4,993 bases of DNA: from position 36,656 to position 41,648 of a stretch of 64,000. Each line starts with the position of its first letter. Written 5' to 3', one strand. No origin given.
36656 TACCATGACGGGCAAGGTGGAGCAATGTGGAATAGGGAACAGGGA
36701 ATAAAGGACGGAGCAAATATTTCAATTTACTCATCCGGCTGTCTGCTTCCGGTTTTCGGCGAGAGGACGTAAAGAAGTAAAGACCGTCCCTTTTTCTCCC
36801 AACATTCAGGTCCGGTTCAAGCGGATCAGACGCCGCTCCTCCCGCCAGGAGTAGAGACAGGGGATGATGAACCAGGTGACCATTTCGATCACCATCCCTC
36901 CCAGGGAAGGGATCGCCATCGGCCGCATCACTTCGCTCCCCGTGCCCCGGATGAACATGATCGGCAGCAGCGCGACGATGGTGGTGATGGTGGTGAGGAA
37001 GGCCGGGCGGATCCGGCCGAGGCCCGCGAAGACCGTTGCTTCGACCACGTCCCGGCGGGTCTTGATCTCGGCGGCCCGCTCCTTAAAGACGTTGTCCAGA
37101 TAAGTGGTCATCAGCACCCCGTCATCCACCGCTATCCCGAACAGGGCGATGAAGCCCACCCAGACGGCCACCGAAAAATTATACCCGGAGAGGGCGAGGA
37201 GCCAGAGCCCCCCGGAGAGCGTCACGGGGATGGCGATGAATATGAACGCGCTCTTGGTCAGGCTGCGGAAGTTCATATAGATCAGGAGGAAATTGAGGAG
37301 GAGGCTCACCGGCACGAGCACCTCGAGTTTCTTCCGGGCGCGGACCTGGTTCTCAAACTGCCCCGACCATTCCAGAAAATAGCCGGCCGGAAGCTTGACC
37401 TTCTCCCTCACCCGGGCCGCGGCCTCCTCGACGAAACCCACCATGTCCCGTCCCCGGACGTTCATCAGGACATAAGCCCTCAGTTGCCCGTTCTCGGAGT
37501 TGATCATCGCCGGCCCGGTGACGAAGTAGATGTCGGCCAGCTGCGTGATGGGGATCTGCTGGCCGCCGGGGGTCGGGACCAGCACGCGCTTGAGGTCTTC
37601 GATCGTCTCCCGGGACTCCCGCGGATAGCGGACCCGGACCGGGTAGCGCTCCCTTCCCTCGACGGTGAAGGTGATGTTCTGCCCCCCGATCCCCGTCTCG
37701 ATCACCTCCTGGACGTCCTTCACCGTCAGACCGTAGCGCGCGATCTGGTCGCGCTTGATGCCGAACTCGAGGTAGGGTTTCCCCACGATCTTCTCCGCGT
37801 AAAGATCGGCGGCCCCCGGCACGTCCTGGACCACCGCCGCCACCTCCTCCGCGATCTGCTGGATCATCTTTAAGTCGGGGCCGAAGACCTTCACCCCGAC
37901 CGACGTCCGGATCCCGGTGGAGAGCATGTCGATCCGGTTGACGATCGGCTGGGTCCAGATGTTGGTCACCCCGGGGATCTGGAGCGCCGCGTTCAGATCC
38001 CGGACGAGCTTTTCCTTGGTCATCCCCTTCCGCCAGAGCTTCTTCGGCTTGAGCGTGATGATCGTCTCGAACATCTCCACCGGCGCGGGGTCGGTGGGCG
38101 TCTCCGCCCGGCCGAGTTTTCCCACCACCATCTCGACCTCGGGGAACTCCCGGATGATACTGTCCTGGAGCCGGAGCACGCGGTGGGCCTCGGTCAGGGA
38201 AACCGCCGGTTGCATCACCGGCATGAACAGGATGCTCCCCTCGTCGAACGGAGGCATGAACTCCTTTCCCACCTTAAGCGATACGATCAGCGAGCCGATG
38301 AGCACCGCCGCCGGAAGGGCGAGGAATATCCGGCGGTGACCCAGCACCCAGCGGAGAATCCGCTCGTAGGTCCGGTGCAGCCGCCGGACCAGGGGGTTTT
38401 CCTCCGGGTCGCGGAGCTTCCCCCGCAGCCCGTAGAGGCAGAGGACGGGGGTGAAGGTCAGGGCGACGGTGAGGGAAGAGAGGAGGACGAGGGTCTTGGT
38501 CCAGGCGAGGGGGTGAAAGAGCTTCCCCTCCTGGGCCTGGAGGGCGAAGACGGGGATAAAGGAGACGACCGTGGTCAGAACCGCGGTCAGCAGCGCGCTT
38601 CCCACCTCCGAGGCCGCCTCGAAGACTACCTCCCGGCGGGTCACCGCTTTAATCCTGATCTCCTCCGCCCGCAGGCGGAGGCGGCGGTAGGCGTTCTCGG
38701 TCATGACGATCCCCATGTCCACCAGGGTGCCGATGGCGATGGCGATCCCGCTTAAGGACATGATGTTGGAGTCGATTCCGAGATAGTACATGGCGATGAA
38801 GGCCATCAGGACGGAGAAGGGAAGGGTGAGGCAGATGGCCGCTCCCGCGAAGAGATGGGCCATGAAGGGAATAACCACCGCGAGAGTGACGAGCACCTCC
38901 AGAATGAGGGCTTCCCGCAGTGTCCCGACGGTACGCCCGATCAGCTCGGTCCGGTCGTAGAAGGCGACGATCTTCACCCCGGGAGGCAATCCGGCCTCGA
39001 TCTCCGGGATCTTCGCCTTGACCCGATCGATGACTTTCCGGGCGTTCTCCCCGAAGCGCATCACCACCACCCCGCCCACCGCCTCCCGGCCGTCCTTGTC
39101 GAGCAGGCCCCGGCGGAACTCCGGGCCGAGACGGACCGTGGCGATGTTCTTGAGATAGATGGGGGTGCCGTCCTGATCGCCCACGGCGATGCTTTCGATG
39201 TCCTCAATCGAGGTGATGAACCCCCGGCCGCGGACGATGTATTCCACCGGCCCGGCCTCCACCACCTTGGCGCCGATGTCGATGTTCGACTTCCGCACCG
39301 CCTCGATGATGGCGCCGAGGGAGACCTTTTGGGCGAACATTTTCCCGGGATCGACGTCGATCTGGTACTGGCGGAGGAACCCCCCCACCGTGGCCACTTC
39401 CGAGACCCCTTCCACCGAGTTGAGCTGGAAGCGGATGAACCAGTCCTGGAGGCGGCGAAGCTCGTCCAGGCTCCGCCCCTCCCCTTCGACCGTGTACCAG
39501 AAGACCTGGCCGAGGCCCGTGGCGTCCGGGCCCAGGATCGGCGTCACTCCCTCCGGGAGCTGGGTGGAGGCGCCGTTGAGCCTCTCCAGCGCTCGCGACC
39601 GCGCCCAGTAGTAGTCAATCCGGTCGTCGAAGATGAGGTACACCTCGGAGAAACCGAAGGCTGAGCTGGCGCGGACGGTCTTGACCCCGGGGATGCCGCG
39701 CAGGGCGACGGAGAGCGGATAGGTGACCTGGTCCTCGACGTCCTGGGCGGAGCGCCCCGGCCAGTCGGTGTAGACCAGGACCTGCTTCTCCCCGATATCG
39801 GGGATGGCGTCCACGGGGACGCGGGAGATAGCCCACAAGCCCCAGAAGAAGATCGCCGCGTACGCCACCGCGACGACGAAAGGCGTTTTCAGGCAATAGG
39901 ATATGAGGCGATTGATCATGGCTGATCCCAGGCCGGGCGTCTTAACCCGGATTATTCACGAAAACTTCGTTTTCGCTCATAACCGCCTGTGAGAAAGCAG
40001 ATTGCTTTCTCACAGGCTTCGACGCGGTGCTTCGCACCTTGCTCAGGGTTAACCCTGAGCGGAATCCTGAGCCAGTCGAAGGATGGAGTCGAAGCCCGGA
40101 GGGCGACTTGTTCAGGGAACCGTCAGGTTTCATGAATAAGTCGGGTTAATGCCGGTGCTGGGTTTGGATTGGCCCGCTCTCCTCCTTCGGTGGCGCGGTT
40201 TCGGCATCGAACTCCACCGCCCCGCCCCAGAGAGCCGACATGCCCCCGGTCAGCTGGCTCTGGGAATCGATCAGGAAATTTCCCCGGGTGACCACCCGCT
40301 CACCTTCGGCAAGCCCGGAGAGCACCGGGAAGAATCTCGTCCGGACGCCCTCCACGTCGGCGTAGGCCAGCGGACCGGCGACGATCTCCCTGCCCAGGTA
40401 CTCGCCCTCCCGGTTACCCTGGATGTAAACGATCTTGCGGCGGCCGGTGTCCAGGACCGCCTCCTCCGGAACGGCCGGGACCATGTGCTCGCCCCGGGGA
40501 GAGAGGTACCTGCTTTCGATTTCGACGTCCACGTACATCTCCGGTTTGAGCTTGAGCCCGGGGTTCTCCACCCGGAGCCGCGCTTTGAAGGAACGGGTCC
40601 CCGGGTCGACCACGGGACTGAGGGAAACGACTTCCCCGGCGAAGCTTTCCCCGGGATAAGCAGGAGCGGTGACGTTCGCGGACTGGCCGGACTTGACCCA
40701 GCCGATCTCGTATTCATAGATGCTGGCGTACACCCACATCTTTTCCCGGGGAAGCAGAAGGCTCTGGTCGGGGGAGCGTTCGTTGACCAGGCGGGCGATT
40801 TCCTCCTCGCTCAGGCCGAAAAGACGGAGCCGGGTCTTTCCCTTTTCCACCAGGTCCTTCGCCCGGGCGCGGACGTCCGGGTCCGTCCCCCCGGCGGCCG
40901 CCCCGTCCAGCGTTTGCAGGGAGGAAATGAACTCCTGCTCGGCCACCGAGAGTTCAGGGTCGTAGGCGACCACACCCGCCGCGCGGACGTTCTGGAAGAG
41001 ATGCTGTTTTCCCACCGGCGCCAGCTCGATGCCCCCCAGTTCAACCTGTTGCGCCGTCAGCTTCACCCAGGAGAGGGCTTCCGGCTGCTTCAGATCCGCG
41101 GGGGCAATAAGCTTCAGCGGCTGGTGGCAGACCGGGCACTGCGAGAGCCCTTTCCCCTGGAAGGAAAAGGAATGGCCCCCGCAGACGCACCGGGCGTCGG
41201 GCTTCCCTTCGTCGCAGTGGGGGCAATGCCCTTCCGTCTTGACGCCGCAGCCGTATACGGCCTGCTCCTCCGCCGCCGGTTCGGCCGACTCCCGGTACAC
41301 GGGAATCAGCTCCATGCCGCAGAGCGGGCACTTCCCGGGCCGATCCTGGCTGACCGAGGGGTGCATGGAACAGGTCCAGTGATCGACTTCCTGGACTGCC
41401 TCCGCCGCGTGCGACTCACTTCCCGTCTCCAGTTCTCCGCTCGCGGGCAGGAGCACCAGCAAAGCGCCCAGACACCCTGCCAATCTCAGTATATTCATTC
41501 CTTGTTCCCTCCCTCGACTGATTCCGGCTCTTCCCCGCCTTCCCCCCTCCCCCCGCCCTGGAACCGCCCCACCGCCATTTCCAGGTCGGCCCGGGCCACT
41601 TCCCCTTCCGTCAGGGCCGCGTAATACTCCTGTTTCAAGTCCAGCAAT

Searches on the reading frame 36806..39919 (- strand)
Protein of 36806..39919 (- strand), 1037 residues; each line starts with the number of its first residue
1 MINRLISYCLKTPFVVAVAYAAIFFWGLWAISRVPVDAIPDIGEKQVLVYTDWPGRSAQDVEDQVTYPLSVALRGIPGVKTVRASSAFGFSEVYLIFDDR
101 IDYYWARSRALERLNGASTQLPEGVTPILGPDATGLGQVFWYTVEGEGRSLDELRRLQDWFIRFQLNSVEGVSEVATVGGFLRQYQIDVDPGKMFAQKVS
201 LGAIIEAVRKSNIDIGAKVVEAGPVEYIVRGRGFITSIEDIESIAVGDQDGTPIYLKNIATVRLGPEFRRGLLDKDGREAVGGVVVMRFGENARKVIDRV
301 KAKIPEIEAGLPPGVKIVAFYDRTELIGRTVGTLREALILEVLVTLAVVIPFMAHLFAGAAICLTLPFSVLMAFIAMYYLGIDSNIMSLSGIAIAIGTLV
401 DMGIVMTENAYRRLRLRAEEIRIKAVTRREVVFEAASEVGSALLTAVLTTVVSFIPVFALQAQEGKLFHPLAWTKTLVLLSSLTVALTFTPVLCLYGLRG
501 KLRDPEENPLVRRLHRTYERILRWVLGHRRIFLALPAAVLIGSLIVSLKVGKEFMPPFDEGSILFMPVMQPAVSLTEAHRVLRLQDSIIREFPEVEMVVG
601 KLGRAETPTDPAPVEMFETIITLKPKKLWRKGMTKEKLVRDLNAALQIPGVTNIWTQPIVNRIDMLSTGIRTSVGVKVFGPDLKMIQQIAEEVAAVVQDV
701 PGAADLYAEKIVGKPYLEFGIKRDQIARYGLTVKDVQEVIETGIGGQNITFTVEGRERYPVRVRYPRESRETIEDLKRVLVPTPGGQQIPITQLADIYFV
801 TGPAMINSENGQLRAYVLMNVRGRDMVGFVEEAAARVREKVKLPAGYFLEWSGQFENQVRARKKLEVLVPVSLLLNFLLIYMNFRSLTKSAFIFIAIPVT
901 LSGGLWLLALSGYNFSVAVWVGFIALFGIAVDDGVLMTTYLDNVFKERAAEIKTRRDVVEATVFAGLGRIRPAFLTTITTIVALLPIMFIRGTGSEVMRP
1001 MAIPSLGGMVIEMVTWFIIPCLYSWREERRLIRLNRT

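Call 68: search_protein_families(library=pfam, proteins=[window:36806-39919:-], max_evalue=0.00001)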
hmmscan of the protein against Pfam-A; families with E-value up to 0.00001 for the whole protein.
window:36806-39919:- (1037 aa): 1 family
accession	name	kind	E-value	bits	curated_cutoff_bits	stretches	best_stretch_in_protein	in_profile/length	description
PF00873.25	ACR_tran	-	7.1e-233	775.9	28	1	6-1024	2-1018/1021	AcrB/AcrD/AcrF family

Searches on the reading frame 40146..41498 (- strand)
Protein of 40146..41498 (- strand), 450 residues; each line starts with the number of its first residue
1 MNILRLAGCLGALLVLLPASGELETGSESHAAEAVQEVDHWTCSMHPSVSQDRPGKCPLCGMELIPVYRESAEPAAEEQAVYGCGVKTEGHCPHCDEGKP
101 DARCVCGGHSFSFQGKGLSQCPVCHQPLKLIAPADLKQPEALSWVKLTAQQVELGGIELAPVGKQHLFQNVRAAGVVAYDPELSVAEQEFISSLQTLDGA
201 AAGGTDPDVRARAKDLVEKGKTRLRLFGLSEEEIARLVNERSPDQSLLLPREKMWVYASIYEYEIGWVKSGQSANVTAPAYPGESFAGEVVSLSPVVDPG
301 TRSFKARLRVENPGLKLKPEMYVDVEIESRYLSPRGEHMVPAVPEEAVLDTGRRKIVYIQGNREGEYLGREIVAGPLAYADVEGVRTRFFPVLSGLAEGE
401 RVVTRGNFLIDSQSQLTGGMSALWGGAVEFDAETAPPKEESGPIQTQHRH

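Call 68: search_protein_families(library=pfam, proteins=[window:40146-41498:-], max_evalue=0.00001)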
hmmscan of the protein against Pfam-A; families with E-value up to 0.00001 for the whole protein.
window:40146-41498:- (450 aa): 3 families
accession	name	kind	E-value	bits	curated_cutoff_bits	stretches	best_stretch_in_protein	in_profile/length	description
PF16576.10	HlyD_D23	-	6.8e-30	104.4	30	1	252-323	143-214/214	Barrel-sandwich domain of CusB or HlyD membrane-fusion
PF19335.5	HMBD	-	1.3e-13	51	23.6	1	40-67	1-28/28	Heavy metal binding domain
PF13437.12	HlyD_3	-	7.6e-10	39.9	22.2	1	250-319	32-105/106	HlyD family secretion protein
